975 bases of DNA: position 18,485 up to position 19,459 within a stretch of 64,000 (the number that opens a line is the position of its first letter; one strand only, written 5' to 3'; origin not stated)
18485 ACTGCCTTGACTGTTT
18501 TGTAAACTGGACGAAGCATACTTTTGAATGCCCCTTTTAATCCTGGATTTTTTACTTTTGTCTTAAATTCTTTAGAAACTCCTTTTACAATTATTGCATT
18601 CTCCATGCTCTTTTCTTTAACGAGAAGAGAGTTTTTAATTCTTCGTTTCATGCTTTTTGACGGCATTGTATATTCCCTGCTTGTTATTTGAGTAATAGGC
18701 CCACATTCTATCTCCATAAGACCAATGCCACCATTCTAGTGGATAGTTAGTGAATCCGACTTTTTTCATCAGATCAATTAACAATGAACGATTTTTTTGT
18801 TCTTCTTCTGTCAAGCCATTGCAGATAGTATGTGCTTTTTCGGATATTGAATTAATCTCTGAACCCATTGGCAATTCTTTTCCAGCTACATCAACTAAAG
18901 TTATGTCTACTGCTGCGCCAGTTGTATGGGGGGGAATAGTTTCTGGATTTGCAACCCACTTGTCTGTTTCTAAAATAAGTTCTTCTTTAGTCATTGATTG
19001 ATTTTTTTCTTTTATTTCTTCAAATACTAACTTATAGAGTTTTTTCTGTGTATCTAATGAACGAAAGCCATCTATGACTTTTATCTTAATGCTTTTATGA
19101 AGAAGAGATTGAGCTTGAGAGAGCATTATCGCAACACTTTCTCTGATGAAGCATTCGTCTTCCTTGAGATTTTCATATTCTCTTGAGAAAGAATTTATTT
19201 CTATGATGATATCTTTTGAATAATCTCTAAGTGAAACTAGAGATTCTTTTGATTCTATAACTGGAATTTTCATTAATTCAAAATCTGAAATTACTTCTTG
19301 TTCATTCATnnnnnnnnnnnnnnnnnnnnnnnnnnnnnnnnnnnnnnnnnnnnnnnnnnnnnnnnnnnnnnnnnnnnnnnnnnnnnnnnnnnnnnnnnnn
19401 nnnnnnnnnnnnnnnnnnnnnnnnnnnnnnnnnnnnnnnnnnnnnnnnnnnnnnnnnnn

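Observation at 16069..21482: Seven-gene operon coupling a DapF-fold epimerase and a VanX-like D-Ala-D-Ala dipeptidase to an unknown 390-aa protein, a wHTH regulator and an ABC-2 exporter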

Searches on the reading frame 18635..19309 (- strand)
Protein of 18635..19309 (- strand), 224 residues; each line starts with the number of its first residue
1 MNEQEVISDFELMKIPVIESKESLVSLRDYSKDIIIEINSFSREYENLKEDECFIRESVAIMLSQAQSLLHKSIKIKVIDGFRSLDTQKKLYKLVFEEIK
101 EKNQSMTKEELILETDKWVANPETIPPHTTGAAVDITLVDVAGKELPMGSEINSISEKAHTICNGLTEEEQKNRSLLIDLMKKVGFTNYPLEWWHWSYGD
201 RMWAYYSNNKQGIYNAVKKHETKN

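Call 3: search_protein_families(library=pfam, proteins=[window:18635-19309:-], max_evalue=0.1)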
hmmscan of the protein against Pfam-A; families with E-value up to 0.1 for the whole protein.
window:18635-19309:- (224 aa): 3 families
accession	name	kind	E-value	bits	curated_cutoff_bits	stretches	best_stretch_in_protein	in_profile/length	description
PF01427.22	Peptidase_M15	-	1.4e-22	80.9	27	1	50-202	36-188/199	D-ala-D-ala dipeptidase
PF02557.22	VanY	-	2.5e-09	37.5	25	1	68-198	18-129/132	D-alanyl-D-alanine carboxypeptidase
PF05951.18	Peptidase_M15_2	-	0.0048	17.1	27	1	26-106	26-103/153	Bacterial protein of unknown function (DUF882)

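Call 4: search_protein_families(library=ncbifam, proteins=[window:18635-19309:-], max_evalue=0.1)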
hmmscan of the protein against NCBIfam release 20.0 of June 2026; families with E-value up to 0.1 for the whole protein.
window:18635-19309:- (224 aa): 6 families
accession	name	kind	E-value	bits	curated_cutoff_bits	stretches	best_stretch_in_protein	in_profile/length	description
NF007557.0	PRK10178.1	equivalog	8.8e-23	80.9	176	1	49-198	30-168/188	D-alanyl-D-alanine dipeptidase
NF033115.1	dipept_VanX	equivalog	7.6e-15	55.2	320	1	127-201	113-188/199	D-Ala-D-Ala dipeptidase VanX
NF000380.1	vanXY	equivalog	3.7e-07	29.9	250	1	48-140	25-105/179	D,D-carboxypeptidase/D,D-dipeptidase VanXY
NF053624.1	PtglEndpepMepK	equivalog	0.0024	17.8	185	1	25-92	50-115/176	peptidoglycan L,D-endopeptidase MepK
NF047563.1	modulin_PmtR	equivalog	0.025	14.6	200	1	18-106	30-120/125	PSM export ABC transporter transcriptional regulator PmtR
NF002422.0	PRK01546.1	equivalog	0.067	13.2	143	0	151-179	9-35/79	hypothetical protein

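Call 37: search_solved_structures(query=window:18635-19309:-, max_evalue=0.001, show_alignments=2)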
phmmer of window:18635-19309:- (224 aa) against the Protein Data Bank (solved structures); distinct sequences matched with E-value up to 0.001: 1.
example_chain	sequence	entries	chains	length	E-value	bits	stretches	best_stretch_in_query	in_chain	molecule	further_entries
1r44_A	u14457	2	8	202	6.6e-13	52.2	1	125-202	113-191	D-alanyl-D-alanine dipeptidase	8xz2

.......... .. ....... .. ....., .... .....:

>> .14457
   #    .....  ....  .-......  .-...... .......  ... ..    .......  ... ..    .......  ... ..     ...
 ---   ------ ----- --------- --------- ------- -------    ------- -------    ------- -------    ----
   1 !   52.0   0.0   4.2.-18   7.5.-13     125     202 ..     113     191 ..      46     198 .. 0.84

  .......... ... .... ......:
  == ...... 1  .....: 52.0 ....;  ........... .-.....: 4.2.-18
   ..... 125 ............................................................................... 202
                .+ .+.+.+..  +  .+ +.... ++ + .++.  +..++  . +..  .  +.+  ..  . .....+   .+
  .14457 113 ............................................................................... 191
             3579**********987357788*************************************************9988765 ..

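Call 49: find_related_loci(query=A4, collection=metagenome_contigs, flank=6000)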
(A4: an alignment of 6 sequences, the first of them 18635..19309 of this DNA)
Query A4 (224 aa) in metagenome_contigs; peptide patterns used: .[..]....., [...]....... (x = any residue, [..] = any of these).
265 stretches matched a pattern; 111 encode a relative of the query (tblastn E <= 1e-3); the best 80 are kept; 80 distinct loci.
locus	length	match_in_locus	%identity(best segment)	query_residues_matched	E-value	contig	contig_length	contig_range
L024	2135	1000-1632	62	5-215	2e-92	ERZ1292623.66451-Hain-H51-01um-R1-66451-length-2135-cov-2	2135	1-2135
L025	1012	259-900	56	5-218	2e-87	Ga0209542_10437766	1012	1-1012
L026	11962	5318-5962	54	3-217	3e-78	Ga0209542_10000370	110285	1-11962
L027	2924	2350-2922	61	4-194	8e-76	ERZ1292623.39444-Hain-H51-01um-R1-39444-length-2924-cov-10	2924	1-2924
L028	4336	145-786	54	3-217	4e-75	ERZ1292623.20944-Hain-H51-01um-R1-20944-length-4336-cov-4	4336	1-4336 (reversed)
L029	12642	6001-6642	53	6-220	3e-74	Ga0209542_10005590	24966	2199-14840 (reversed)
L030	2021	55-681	40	5-214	7e-55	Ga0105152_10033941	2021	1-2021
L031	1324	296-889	46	17-217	6e-56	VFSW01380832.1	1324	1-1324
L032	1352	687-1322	38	7-217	4e-56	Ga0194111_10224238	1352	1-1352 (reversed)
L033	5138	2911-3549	41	5-217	3e-53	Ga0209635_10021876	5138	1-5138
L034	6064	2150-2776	39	5-214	7e-51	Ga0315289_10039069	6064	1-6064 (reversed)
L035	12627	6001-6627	39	5-214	7e-51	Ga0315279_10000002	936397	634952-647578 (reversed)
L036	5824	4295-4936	39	4-217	2e-50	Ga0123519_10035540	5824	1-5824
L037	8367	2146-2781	37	6-217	1e-44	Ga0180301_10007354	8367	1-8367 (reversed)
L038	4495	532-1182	36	5-223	3e-44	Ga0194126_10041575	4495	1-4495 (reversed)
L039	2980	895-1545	36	5-223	3e-44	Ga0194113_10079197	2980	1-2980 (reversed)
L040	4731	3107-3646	39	5-204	1e-41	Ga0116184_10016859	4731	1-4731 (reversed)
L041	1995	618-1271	37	1-222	1e-41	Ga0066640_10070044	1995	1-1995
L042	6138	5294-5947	37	1-222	3e-41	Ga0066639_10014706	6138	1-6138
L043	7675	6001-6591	37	9-218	6e-41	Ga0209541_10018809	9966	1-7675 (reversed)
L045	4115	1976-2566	38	9-218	2e-40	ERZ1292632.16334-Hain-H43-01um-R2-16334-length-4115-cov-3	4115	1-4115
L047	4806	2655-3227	39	15-217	3e-39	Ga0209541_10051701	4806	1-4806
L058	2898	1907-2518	36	3-217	2e-36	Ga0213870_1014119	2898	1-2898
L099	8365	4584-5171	34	4-204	7e-29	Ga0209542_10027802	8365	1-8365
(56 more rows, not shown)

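Call 52: search_protein_families(library=pfam, proteins=[L043:3547-4677:+, L043:4751-5215:+, L043:5220-5963:+, L042:3171-3803:+, L042:4358-5290:+, L058:627-1637:-, L047:366-1808:+, L047:1823-2275:+, L038:1172-1615:+, L038:1681-2943:+], max_evalue=0.01)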
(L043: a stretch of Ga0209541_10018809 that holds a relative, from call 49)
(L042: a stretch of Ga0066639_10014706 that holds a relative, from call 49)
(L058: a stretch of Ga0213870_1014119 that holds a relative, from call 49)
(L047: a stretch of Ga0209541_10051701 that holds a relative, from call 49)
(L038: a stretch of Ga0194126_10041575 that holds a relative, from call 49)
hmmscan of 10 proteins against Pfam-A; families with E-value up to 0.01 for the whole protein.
L043:3547-4677:+ (377 aa): 3 families
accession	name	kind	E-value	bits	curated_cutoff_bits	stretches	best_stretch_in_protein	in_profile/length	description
PF07478.18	Dala_Dala_lig_C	-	3.4e-25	89.2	24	1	130-316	22-203/204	D-ala D-ala ligase C-terminus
PF13535.11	ATP-grasp_4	-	5e-05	23.4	27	1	144-201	2-69/160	ATP-grasp domain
PF02655.19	ATP-grasp_3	-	0.0019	18.7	23.2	1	111-205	3-81/160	ATP-grasp domain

L043:4751-5215:+ (155 aa): 4 families
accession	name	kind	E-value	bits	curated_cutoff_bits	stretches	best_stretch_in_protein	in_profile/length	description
PF00583.31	Acetyltransf_1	-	1.6e-08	35.2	20.7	1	16-124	2-111/116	Acetyltransferase (GNAT) family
PF13508.13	Acetyltransf_7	-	2.9e-08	34.4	27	1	52-130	8-83/84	Acetyltransferase (GNAT) domain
PF13673.13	Acetyltransf_10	-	2.4e-05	24.7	23.6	1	41-130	26-108/128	Acetyltransferase (GNAT) domain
PF08445.16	FR47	-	0.0083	16.5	22.1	0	61-117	12-68/86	FR47-like protein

L043:5220-5963:+ (248 aa): 1 family
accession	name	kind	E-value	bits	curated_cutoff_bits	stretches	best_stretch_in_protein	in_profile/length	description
PF01678.24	DAP_epimerase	-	2.5e-34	118.4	34.7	2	5-116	2-118/121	Diaminopimelate epimerase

L042:3171-3803:+ (211 aa): 1 family
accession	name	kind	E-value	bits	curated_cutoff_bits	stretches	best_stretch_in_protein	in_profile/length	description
PF07478.18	Dala_Dala_lig_C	-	4.5e-06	26.8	24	1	134-200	2-67/204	D-ala D-ala ligase C-terminus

L042:4358-5290:+ (311 aa): 1 family
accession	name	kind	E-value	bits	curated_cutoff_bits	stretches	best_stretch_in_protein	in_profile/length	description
PF01678.24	DAP_epimerase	-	7.5e-18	65.2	34.7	2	57-153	23-119/121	Diaminopimelate epimerase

L058:627-1637:- (337 aa): 2 families
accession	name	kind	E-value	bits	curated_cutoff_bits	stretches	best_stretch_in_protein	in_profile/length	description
PF07478.18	Dala_Dala_lig_C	-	4.3e-31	108.5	24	1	115-324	2-204/204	D-ala D-ala ligase C-terminus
PF01071.24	GARS_A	-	0.0023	18.2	27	0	107-210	2-103/194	Phosphoribosylglycinamide synthetase, ATP-grasp (A) domain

L047:366-1808:+ (481 aa): 1 family
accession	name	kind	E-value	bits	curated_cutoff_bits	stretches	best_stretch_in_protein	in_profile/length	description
PF06508.19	QueC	-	0.0019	18.2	22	0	151-366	1-200/210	Queuosine biosynthesis protein QueC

L047:1823-2275:+ (151 aa): 8 families
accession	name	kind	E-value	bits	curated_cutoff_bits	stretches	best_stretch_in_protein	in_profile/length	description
PF00583.31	Acetyltransf_1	-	1.7e-14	54.5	20.7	1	12-122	2-116/116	Acetyltransferase (GNAT) family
PF13508.13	Acetyltransf_7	-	2.9e-11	44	27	1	44-123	5-83/84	Acetyltransferase (GNAT) domain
PF13673.13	Acetyltransf_10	-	4.2e-09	36.9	23.6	1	33-139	21-122/128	Acetyltransferase (GNAT) domain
PF13420.13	Acetyltransf_4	-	3.5e-07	30.8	24.3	1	3-128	1-140/155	Acetyltransferase (GNAT) domain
PF14542.12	Acetyltransf_CG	-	0.00081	19.9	30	1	64-102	23-61/80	GCN5-related N-acetyl-transferase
PF13302.13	Acetyltransf_3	-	0.0011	20.1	25.4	1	2-123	3-138/138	Acetyltransferase (GNAT) domain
PF08445.16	FR47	-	0.0029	18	22.1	1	44-124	3-79/86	FR47-like protein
PF05756.17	S-antigen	-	0.0073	17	27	0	91-127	15-46/83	S-antigen protein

L038:1172-1615:+ (148 aa): 5 families
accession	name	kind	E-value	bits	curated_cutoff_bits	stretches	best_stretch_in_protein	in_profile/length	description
PF00583.31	Acetyltransf_1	-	7.1e-14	52.5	20.7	1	25-125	16-116/116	Acetyltransferase (GNAT) family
PF13508.13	Acetyltransf_7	-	2.7e-13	50.5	27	1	47-126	5-83/84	Acetyltransferase (GNAT) domain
PF13673.13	Acetyltransf_10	-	3.7e-13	50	23.6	1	38-128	23-110/128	Acetyltransferase (GNAT) domain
PF13420.13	Acetyltransf_4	-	5.5e-05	23.7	24.3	1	11-133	9-142/155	Acetyltransferase (GNAT) domain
PF08445.16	FR47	-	0.0033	17.8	22.1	1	70-126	23-78/86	FR47-like protein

L038:1681-2943:+ (421 aa): 5 families
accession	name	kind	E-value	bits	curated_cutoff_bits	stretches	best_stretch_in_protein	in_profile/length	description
PF01909.29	NTP_transf_2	-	2.9e-07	31.2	21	1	43-103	2-62/93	Nucleotidyltransferase domain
PF18765.7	Polbeta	-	4.2e-06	27.3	26.9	1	47-97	4-58/93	Polymerase beta, Nucleotidyltransferase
PF03445.19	DUF294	-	6.5e-05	23.3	21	1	58-99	50-91/138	Putative nucleotidyltransferase DUF294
PF22600.2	MTPAP-like_central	-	0.0062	17.1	27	0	29-88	13-70/139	Poly(A) RNA polymerase, mitochondrial-like, central palm domain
PF12633.13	Adenyl_cycl_N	-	0.0094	16.4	27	0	46-106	79-141/199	Adenylate cyclase NT domain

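Call 67: search_solved_structures(query=A4, max_evalue=1)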
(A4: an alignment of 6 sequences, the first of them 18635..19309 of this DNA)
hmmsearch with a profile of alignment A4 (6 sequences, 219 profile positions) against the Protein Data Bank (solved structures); distinct sequences matched with E-value up to 1: 12.
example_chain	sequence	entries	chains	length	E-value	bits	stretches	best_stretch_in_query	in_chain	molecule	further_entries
1r44_A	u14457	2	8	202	1.3e-12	50.9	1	127-201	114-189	D-alanyl-D-alanine dipeptidase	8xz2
4mph_A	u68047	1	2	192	0.0027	20.4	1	53-210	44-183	D-alanyl-D-alanine carboxypeptidase family protein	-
4jid_A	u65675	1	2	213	0.0036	20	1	53-210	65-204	D-alanyl-D-alanine carboxypeptidase family protein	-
6a6a_A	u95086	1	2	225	0.02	17.5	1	74-138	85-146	D-alanyl-D-alanine carboxypeptidase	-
5zhf_A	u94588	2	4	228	0.021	17.5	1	74-138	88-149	D-alanyl-D-alanine carboxypeptidase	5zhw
3qa8_A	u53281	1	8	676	0.084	15.5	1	21-89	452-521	MGC80376 protein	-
3rzf_A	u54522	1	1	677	0.084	15.5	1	21-89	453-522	MGC80376 protein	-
4f78_A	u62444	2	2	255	0.091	15.4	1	55-141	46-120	D,D-dipeptidase/D,D-carboxypeptidase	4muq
5hnm_A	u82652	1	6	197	0.097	15.3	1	74-138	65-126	D-alanyl-D-alanine carboxypeptidase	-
4ham_A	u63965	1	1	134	0.22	14.2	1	17-56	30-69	Lmo2241 protein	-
9avo_C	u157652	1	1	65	0.52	12.9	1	116-155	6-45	Protein GD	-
4fl0_A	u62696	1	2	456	0.6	12.7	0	162-209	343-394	Aminotransferase ALD1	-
